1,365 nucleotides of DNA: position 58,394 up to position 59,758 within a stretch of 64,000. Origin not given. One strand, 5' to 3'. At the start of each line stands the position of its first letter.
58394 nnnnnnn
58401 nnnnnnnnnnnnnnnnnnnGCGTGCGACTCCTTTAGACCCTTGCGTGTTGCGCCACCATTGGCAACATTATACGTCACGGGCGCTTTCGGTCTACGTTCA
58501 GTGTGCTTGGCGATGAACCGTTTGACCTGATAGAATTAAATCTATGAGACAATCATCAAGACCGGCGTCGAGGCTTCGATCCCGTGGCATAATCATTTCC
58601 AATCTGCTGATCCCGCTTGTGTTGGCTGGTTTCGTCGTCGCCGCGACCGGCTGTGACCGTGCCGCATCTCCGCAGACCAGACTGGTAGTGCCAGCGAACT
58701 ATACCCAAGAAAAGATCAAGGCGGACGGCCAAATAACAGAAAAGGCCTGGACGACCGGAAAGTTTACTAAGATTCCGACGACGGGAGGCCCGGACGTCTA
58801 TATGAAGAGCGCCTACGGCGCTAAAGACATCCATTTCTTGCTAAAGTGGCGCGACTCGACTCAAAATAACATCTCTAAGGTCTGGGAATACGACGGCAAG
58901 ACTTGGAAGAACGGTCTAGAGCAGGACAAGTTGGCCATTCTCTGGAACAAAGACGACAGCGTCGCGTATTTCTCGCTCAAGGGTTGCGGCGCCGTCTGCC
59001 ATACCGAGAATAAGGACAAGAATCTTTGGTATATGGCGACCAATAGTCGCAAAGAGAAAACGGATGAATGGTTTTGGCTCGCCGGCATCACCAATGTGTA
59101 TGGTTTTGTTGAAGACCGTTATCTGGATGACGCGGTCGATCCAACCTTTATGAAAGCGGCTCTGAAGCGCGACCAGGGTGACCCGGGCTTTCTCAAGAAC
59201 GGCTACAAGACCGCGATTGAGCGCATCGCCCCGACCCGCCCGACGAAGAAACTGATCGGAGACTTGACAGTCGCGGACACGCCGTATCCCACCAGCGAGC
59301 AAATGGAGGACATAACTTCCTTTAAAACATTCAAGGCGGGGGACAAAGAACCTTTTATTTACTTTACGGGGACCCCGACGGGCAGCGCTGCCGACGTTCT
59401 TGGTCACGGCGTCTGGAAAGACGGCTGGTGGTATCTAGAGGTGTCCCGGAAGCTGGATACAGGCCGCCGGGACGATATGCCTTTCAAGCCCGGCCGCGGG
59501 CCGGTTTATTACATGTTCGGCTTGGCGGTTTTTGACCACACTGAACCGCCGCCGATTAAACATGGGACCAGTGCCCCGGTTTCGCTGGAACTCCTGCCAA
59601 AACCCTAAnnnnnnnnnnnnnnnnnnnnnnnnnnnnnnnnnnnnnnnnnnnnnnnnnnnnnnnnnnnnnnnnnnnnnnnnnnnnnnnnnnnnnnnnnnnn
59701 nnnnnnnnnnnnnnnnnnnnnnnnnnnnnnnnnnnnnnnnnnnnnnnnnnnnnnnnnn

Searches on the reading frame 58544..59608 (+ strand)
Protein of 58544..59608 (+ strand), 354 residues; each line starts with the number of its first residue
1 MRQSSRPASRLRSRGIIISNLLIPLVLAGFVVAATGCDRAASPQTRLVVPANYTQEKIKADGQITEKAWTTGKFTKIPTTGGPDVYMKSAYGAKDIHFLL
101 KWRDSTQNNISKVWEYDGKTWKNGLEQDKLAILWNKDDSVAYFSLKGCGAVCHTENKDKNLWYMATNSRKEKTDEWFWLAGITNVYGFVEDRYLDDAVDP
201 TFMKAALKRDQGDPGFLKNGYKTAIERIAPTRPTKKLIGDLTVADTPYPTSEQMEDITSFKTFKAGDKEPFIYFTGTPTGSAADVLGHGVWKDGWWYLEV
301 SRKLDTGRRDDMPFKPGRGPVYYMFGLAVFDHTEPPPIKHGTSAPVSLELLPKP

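Call 6: search_protein_families(library=pfam, proteins=[window:58544-59608:+], max_evalue=0.1)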
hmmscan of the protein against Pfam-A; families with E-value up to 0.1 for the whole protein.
window:58544-59608:+ (354 aa): 1 family
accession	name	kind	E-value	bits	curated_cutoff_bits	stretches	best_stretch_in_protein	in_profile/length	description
PF09459.16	EB_dh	-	1e-19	71.9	33.3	1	84-333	31-227/236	Ethylbenzene dehydrogenase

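Call 13: search_protein_families(library=ncbifam, proteins=[window:58544-59608:+], max_evalue=0.01)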
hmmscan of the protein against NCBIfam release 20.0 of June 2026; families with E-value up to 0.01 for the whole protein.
window:58544-59608:+ (354 aa): 0 families
